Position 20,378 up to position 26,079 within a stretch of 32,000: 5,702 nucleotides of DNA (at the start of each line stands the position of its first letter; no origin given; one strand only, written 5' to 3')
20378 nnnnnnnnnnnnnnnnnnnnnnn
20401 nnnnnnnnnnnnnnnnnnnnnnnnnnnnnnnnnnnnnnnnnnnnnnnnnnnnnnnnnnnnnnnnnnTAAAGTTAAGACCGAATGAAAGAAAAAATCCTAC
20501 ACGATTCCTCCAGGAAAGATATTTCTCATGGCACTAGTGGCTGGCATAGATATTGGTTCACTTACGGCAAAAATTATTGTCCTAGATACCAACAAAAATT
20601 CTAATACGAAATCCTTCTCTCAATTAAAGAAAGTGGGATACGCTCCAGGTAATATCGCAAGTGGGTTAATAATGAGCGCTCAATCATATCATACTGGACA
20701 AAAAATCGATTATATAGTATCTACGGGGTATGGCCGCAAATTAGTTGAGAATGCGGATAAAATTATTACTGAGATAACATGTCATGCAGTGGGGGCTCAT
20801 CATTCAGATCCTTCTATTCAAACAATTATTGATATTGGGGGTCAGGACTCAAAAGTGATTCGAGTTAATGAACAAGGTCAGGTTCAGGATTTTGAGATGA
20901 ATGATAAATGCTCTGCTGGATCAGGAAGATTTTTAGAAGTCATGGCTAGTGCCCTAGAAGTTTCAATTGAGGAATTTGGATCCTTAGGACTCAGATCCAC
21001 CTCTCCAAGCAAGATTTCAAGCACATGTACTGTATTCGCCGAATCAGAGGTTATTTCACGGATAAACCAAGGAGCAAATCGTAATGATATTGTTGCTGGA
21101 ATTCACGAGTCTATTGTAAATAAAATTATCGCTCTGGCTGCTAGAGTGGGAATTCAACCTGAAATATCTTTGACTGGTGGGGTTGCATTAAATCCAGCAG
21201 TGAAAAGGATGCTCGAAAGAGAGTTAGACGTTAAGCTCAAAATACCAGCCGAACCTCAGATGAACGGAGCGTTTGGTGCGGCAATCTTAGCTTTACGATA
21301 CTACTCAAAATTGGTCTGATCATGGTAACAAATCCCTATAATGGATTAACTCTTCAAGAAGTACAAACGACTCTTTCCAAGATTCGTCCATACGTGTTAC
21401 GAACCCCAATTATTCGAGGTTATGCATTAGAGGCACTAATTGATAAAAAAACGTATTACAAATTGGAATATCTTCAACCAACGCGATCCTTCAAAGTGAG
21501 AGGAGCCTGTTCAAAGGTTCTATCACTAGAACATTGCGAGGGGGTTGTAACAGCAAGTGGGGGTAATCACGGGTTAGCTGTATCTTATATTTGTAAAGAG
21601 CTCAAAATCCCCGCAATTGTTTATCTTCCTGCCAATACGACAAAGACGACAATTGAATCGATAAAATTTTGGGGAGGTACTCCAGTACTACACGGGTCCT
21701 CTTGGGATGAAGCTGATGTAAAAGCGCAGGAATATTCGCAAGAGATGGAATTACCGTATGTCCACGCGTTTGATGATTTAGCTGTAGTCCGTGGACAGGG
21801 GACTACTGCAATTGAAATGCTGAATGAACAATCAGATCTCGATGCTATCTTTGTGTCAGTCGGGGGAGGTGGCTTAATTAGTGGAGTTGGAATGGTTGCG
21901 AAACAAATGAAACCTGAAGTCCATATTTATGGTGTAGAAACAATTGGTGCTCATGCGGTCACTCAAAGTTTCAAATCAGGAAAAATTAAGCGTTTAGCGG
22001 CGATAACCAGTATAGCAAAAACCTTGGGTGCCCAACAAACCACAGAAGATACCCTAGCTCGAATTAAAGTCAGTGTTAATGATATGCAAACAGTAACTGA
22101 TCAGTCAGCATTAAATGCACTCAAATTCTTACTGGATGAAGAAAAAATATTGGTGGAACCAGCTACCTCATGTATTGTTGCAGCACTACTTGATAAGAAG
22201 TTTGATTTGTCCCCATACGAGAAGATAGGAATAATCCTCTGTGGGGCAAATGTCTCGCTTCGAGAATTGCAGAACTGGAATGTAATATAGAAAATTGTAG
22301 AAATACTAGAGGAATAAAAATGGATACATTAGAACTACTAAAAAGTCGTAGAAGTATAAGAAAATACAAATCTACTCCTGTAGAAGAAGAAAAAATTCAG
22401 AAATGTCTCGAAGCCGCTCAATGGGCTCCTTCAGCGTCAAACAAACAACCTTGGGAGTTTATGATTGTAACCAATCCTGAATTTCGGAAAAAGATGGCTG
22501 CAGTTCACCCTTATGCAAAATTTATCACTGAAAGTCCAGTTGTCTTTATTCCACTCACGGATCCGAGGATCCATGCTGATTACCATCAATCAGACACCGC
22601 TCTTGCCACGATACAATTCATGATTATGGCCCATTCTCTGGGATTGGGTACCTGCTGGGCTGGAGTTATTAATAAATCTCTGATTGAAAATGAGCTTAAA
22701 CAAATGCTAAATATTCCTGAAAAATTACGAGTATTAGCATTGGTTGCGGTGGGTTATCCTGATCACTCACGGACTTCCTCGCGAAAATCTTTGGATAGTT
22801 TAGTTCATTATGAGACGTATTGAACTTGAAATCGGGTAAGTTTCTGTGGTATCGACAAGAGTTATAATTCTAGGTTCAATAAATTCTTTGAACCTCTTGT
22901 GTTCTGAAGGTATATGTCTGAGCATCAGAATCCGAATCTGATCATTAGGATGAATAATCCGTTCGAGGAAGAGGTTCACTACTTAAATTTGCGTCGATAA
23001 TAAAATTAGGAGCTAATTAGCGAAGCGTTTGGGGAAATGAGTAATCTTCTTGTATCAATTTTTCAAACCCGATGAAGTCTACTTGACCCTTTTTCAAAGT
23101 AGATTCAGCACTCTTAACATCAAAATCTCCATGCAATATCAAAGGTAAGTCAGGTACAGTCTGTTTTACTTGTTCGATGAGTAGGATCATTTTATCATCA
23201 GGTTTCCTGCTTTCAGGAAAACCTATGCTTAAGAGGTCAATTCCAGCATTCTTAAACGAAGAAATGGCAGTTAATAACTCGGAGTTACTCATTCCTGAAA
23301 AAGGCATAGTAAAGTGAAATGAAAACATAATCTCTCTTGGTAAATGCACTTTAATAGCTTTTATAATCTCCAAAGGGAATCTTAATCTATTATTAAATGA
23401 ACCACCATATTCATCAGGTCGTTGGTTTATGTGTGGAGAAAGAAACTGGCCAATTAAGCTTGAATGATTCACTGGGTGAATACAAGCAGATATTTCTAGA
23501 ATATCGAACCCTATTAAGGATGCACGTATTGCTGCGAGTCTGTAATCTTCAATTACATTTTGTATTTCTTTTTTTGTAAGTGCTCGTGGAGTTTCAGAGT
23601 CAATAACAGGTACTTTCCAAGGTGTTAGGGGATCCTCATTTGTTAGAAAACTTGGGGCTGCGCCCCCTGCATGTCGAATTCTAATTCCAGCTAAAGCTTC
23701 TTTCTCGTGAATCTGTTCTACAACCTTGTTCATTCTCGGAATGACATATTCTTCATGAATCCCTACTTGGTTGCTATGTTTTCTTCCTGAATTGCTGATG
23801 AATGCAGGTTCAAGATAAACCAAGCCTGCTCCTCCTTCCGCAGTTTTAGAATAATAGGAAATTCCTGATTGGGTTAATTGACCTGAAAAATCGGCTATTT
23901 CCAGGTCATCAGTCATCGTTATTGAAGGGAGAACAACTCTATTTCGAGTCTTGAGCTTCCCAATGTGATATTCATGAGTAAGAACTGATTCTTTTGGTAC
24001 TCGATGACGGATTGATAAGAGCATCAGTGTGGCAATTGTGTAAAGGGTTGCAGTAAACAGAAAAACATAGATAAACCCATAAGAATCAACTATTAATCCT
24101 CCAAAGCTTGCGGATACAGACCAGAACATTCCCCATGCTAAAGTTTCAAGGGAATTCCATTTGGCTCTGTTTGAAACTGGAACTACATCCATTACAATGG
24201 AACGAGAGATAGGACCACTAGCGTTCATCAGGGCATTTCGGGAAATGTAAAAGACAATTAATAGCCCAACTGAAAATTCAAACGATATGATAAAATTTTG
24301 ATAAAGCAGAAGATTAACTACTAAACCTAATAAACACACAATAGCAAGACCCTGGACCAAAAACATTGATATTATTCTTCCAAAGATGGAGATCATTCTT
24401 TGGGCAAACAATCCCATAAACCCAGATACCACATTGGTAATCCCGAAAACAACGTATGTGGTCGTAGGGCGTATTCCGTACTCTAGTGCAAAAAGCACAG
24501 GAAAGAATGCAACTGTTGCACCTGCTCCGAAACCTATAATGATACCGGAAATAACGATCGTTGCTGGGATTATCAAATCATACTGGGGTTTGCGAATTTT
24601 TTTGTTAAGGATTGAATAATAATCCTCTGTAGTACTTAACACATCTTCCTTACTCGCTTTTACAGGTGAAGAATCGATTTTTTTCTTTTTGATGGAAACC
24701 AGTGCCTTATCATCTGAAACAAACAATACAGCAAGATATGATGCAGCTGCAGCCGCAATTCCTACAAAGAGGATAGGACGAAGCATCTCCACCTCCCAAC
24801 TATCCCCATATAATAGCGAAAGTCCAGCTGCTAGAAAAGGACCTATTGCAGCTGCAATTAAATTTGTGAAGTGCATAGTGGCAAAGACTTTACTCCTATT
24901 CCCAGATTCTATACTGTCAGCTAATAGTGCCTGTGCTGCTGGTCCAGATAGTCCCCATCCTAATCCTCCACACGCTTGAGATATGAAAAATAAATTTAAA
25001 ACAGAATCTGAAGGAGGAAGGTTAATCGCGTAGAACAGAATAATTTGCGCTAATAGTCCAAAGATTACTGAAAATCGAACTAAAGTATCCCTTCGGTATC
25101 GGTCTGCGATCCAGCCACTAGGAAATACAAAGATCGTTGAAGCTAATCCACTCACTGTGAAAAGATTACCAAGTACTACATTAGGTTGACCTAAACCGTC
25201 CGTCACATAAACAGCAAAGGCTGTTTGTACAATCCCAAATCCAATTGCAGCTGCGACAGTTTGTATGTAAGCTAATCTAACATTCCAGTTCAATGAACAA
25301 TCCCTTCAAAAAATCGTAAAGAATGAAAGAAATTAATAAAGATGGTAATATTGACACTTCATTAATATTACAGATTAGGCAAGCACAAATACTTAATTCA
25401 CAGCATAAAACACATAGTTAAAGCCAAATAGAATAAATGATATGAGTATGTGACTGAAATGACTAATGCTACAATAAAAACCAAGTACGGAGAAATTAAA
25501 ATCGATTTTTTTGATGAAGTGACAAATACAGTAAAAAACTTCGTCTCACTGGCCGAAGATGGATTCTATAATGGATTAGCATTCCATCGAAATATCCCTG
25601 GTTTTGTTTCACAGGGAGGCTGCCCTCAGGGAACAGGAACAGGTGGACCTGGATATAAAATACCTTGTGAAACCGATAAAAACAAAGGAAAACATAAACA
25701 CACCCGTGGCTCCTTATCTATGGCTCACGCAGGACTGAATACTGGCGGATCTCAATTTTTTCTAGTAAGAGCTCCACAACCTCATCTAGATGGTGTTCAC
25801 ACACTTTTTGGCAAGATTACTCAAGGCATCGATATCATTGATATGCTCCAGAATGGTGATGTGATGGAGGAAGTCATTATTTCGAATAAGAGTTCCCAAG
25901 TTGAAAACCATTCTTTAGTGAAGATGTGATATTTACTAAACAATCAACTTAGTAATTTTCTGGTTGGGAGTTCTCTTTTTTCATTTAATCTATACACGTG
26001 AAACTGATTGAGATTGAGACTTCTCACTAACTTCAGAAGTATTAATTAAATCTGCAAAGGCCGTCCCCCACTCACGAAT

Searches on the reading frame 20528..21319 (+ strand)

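Call 16: search_protein_families(library=pfam, proteins=[window:20528-21319:+], max_evalue=0.001)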
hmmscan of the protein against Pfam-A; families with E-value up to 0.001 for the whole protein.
window:20528-21319:+ (263 aa): 2 families
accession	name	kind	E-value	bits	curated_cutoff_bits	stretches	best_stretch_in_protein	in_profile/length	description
PF01869.26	BcrAD_BadFG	-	3e-59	201.2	31.5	1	6-255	2-271/271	BadF/BadG/BcrA/BcrD ATPase family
PF22521.2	HypF_C_2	-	0.00027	21.2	27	0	173-234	154-218/241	Carbamoyltransferase, Kae1-like Domain, second subdomain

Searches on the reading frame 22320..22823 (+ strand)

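Call 16: search_protein_families(library=pfam, proteins=[window:22320-22823:+], max_evalue=0.001)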
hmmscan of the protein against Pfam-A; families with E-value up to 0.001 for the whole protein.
window:22320-22823:+ (167 aa): 2 families
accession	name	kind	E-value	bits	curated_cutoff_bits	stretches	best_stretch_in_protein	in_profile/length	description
PF00881.29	Nitroreductase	-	4.4e-34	118.5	23.5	2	7-60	1-54/167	Nitroreductase family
PF14512.11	TM1586_NiRdase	-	9.9e-17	61.7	27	2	23-63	157-197/215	Putative TM nitroreductase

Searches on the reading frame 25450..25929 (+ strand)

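Call 16: search_protein_families(library=pfam, proteins=[window:25450-25929:+], max_evalue=0.001)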
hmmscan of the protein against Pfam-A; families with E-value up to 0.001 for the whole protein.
window:25450-25929:+ (159 aa): 1 family
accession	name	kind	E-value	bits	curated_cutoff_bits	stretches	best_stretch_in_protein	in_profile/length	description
PF00160.26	Pro_isomerase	-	6.9e-37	127.6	21.7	1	8-140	3-144/159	Cyclophilin type peptidyl-prolyl cis-trans isomerase/CLD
